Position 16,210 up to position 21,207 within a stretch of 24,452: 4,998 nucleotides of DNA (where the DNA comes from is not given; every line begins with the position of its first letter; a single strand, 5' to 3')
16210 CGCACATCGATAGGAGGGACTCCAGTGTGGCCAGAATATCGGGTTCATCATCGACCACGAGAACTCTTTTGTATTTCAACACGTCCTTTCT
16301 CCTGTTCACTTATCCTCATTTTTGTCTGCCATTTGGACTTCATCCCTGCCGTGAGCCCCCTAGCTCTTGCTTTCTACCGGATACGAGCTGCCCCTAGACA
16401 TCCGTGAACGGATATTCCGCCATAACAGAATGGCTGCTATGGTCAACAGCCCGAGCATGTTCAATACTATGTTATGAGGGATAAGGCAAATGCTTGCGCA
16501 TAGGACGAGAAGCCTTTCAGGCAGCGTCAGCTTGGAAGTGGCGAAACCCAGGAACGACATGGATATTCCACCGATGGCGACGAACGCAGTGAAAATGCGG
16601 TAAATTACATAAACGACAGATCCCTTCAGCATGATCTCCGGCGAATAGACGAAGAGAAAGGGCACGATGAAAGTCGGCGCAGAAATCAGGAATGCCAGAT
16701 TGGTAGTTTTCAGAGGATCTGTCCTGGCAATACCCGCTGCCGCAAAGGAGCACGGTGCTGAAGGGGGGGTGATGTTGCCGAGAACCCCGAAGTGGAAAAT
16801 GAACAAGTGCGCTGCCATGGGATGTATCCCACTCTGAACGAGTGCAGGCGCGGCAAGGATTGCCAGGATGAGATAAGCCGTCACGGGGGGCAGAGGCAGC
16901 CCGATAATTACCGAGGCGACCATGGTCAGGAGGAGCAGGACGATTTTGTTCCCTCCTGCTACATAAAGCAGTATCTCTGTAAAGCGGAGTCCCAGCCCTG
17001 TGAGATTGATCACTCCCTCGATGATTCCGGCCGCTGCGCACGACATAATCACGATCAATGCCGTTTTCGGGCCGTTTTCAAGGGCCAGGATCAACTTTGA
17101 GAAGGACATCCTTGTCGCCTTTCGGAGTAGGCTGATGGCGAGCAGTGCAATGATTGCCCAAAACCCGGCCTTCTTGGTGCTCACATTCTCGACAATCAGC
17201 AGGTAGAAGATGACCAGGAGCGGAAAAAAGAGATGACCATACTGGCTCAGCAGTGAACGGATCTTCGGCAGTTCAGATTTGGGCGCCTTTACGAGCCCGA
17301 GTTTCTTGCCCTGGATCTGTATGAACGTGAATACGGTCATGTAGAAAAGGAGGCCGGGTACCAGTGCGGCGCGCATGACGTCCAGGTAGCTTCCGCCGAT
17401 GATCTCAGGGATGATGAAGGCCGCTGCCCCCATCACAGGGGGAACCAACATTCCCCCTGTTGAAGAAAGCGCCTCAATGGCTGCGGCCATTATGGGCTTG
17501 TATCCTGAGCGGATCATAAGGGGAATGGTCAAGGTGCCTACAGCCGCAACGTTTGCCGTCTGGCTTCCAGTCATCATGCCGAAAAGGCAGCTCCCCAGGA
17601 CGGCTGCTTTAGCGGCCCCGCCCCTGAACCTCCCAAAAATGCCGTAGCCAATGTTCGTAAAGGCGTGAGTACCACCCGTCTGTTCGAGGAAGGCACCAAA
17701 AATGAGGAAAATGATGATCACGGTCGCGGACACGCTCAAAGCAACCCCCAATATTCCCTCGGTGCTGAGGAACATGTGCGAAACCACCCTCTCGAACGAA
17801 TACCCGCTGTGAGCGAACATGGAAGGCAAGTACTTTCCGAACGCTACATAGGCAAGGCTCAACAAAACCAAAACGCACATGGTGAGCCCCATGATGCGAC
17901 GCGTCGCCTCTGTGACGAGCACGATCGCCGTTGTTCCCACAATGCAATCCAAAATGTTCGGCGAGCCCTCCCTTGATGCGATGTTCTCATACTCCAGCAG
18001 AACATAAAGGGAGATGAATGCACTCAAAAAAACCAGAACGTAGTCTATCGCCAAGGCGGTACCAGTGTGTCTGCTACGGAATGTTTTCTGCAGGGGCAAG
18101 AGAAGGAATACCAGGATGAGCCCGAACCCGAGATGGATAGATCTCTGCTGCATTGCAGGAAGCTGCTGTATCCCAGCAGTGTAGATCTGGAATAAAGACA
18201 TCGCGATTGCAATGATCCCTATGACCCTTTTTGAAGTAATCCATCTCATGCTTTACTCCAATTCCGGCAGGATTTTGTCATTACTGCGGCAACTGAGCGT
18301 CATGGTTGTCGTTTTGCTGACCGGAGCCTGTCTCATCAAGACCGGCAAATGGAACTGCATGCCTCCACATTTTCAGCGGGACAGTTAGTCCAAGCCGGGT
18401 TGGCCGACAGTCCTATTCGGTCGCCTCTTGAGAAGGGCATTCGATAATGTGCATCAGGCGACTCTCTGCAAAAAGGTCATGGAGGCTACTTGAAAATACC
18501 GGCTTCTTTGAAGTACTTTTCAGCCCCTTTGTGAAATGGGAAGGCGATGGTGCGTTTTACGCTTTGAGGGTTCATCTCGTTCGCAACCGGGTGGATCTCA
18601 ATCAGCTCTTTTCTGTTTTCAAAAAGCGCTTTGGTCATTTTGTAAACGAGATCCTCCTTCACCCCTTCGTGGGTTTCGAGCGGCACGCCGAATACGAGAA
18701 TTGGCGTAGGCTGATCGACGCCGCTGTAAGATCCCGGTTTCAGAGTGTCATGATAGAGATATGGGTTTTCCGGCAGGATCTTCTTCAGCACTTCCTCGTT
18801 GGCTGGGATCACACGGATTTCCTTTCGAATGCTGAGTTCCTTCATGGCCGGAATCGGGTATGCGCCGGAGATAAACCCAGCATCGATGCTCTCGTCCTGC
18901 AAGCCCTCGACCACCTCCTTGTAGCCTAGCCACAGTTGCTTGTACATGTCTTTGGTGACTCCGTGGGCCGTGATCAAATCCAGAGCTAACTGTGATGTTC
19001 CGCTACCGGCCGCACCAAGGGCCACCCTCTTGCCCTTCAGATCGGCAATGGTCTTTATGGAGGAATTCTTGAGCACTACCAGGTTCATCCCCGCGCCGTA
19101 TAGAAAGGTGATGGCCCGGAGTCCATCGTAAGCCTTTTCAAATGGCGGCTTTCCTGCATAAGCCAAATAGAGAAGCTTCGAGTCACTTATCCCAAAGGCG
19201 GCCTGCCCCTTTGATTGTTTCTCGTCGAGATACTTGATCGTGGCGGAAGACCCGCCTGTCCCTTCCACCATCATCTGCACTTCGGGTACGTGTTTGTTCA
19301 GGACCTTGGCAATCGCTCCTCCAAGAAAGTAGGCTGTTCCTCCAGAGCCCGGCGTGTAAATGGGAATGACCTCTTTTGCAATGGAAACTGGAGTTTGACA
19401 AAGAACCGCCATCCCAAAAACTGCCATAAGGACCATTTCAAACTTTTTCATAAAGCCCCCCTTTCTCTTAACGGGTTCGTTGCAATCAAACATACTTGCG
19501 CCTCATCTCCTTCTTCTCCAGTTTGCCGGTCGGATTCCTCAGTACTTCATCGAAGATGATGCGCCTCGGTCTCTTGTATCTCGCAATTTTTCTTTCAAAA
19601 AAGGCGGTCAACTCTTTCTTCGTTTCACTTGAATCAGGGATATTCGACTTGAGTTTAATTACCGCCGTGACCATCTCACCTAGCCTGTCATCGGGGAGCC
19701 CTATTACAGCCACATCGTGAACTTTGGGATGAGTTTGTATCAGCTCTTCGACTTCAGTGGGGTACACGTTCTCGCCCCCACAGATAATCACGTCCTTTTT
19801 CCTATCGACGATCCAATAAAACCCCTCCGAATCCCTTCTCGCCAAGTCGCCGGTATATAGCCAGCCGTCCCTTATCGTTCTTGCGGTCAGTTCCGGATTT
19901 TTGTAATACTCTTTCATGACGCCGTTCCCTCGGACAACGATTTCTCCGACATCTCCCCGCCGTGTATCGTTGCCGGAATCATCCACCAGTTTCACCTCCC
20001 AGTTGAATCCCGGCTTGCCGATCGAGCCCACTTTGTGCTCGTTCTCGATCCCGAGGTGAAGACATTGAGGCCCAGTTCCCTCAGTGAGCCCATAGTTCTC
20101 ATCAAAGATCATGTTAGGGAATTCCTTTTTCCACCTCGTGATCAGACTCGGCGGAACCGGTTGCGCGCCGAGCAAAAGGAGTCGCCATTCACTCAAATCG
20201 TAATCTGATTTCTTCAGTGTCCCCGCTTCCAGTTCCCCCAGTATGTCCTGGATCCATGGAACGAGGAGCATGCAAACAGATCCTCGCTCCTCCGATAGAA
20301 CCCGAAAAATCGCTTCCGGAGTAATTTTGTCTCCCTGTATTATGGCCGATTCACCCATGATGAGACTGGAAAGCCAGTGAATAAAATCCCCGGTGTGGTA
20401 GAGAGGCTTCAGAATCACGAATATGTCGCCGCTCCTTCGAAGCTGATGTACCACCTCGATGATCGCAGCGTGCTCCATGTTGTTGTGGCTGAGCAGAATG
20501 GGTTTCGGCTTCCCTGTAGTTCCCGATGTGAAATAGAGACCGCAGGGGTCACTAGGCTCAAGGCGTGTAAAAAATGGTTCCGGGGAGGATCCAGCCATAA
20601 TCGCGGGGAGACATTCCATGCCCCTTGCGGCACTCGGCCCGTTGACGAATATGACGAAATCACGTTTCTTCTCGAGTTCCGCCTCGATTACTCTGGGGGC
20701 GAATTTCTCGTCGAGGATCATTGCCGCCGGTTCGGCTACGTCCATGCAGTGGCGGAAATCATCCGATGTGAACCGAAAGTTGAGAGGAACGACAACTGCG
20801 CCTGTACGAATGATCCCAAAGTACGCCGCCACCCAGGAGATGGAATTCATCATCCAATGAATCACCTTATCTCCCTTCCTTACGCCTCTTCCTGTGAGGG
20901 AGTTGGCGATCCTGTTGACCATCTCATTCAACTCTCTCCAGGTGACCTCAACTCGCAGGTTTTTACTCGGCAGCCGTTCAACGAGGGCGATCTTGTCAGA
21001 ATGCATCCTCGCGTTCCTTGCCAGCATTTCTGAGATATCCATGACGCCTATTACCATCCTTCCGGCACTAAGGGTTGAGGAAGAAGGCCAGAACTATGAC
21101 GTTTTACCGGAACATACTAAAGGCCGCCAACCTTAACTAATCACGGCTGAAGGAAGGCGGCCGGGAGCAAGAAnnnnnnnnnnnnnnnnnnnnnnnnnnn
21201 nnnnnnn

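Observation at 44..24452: Two parallel 'aryl-acid CoA ligase + UbiD-type decarboxylase + TRAP uptake + sigma-54 activator' modules sharing one ubiX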

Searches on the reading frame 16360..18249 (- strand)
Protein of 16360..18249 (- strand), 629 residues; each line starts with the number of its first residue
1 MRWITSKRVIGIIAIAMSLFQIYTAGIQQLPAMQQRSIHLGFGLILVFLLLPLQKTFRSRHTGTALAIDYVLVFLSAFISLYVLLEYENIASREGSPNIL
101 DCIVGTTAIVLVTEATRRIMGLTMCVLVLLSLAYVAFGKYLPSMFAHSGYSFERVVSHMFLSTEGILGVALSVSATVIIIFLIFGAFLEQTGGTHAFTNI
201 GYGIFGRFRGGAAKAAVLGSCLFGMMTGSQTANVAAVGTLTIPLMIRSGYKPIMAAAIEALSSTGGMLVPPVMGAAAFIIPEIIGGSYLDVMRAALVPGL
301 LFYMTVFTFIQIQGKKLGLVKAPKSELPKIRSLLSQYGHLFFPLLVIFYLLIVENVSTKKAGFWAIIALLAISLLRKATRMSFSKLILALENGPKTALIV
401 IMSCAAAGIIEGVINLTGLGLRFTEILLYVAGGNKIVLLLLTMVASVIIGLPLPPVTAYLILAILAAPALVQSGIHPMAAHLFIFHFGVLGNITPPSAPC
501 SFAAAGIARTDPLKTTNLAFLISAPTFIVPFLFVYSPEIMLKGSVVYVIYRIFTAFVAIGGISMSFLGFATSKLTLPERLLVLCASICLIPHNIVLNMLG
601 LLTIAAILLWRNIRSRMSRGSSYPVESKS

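Call 4: search_protein_families(library=pfam, proteins=[window:16360-18249:-])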
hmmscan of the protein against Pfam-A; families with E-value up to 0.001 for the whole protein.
window:16360-18249:- (629 aa): 1 family
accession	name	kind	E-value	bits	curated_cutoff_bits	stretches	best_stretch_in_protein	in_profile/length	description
PF06808.19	DctM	-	4.3e-81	273.3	23.8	1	108-545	2-410/413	Tripartite ATP-independent periplasmic transporter, DctM component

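Call 6: search_protein_families(library=ncbifam, proteins=[window:16360-18249:-])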
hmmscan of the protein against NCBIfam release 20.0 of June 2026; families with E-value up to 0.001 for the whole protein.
window:16360-18249:- (629 aa): 3 families
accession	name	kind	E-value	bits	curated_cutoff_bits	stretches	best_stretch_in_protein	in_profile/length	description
TIGR02123.1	TRAP_fused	subfamily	2.1e-177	591.5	320.65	1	8-615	3-612/615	TRAP transporter fused permease subunit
TIGR00786.1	dctM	subfamily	2.2e-28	99.2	268.45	1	164-539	29-400/405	TRAP transporter large permease subunit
NF011634.1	PRK15060.1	equivalog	1.4e-15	57.3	800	1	169-540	50-417/425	2,3-diketo-L-gulonate TRAP transporter large permease YiaN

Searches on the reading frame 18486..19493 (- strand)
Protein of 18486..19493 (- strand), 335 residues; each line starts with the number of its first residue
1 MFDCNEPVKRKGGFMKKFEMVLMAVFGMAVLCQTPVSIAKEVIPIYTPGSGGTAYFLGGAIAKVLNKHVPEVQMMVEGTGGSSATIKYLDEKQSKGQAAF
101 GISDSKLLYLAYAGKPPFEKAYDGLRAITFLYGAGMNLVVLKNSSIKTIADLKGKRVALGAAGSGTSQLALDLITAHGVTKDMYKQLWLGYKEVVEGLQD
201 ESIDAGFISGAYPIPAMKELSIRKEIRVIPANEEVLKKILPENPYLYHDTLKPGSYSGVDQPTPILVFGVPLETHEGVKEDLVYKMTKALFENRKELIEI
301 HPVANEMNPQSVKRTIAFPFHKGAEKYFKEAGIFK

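Call 4: search_protein_families(library=pfam, proteins=[window:18486-19493:-])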
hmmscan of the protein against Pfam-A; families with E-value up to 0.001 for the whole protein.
window:18486-19493:- (335 aa): 3 families
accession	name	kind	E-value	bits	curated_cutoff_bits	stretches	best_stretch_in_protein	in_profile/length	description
PF16868.10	NMT1_3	-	1.7e-63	215.4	27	1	45-332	1-289/289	NMT1-like family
PF12974.12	Phosphonate-bd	-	8.2e-09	35.6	27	1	137-252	88-202/242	ABC transporter, phosphonate, periplasmic substrate-binding protein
PF09084.16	NMT1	-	1.4e-08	35.3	20.5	1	95-207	40-145/216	NMT1/THI5 like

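Call 6: search_protein_families(library=ncbifam, proteins=[window:18486-19493:-])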
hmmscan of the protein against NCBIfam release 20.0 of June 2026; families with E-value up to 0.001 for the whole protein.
window:18486-19493:- (335 aa): 4 families
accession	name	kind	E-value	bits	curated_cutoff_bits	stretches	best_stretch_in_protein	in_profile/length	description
TIGR02122.1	TRAP_TAXI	subfamily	3.8e-70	236.3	84.35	1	21-332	9-320/320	TAXI family TRAP transporter solute-binding subunit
TIGR01728.1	SsuA_fam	subfamily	1.6e-09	37.4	163.5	1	134-213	83-161/290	aliphatic sulfonate ABC transporter substrate-binding protein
NF008588.0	PRK11553.1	subfamily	1e-05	24.6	299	1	138-223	113-197/319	aliphatic sulfonate ABC transporter substrate-binding protein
TIGR01098.1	3A0109s03R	subfamily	0.00085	18.9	112.05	0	137-229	123-221/253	phosphate/phosphite/phosphonate ABC transporter substrate-binding protein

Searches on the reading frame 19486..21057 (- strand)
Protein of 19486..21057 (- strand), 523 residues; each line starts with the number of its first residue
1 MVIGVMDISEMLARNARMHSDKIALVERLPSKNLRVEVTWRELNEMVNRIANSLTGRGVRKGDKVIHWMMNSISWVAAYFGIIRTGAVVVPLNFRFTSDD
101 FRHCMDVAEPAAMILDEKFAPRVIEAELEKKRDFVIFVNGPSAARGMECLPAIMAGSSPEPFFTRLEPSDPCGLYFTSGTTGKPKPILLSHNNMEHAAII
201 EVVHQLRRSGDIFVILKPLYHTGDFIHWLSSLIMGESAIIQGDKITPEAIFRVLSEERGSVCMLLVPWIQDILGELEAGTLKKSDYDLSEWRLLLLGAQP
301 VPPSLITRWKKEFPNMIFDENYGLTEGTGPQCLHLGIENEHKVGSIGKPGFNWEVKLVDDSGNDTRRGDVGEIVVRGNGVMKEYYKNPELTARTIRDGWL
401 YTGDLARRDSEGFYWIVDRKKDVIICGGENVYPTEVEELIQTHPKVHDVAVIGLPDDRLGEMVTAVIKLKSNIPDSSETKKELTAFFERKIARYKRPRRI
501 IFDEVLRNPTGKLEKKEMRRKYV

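Call 4: search_protein_families(library=pfam, proteins=[window:19486-21057:-])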
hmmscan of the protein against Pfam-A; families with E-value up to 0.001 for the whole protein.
window:19486-21057:- (523 aa): 2 families
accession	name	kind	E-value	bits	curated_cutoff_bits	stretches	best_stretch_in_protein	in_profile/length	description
PF00501.34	AMP-binding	-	4.1e-74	250.1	29.9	1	13-385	2-384/384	AMP-binding enzyme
PF13193.12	AMP-binding_C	-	8.9e-15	55.8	24.5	1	435-512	1-76/76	AMP-binding enzyme C-terminal domain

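Call 6: search_protein_families(library=ncbifam, proteins=[window:19486-21057:-])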
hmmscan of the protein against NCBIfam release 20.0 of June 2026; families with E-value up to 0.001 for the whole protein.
window:19486-21057:- (523 aa): 109 families (the best 25 are shown)
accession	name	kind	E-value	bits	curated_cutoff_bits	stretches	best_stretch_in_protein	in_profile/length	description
NF004837.0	PRK06187.1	subfamily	2.4e-118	395.7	476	1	6-522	8-522/531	long-chain-fatty-acid--CoA ligase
NF006182.0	PRK08316.1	subfamily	1.2e-99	334.2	663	1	8-522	13-517/523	fatty acyl-CoA synthetase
NF005307.0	PRK06839.1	equivalog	4.1e-93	312.7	748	1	7-519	3-490/496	o-succinylbenzoate--CoA ligase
NF005857.1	PRK07786.1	exception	4.3e-89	299.4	733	1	10-522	13-512/513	fatty-acid--CoA ligase FadD5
NF005676.0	PRK07470.1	equivalog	9e-88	295.2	774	1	5-521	19-528/544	acyl-CoA synthetase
NF005801.1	PRK07656.1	equivalog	2.6e-85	287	657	1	8-519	3-500/500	FadD3 family acyl-CoA ligase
NF009233.0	PRK12583.1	subfamily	1.3e-84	284.7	832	2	165-520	197-548/558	fatty acid CoA ligase family protein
NF052269.1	Staph_lig_FadD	equivalog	7.3e-82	275.3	650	1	11-520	5-491/499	long-chain-fatty-acid--CoA ligase FadD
NF002966.0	PRK03640.1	equivalog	3e-77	260.3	556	1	7-520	3-478/483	o-succinylbenzoate--CoA ligase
NF006572.0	PRK09088.1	equivalog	1.4e-75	254.8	696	1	12-521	7-486/491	acyl-CoA synthetase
NF005702.0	PRK07514.1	subfamily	1.4e-75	254.6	558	1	35-522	27-500/506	malonyl-CoA synthase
NF004758.0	PRK06087.1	equivalog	5.4e-75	252.8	736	1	9-521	27-534/548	medium-chain fatty-acid--CoA ligase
NF006181.0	PRK08314.1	subfamily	1.1e-73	248.4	705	2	164-517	199-549/563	long-chain-fatty-acid--CoA ligase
NF004114.0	PRK05605.1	equivalog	4.7e-73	246.4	766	2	165-521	217-568/575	long-chain-fatty-acid--CoA ligase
NF004797.0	PRK06145.1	equivalog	5e-72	242.8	850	1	6-522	2-495/499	acyl-CoA synthetase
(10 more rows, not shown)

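Call 67: search_solved_structures(query=window:19486-21057:-, max_evalue=1e-60)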
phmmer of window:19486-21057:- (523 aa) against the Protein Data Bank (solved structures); distinct sequences matched with E-value up to 1e-60: 4.
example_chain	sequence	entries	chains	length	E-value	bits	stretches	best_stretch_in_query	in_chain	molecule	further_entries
8r2q_A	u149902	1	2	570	4.4e-72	246.6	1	37-522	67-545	Probable fatty-acid-CoA ligase FadD5 (Fatty-acid-CoA synthetase) (Fatty-acid-CoA synthase)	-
8wev_A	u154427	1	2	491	3.2e-66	227.3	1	37-522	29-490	Feruloyl-CoA Synthetase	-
8weu_A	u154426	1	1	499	3.4e-66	227.2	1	37-522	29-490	Fatty-acyl-CoA synthase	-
3r44_A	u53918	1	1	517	1.4e-64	221.8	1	27-522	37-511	fatty acyl CoA synthetase FADD13 (FATTY-ACYL-CoA SYNTHETASE)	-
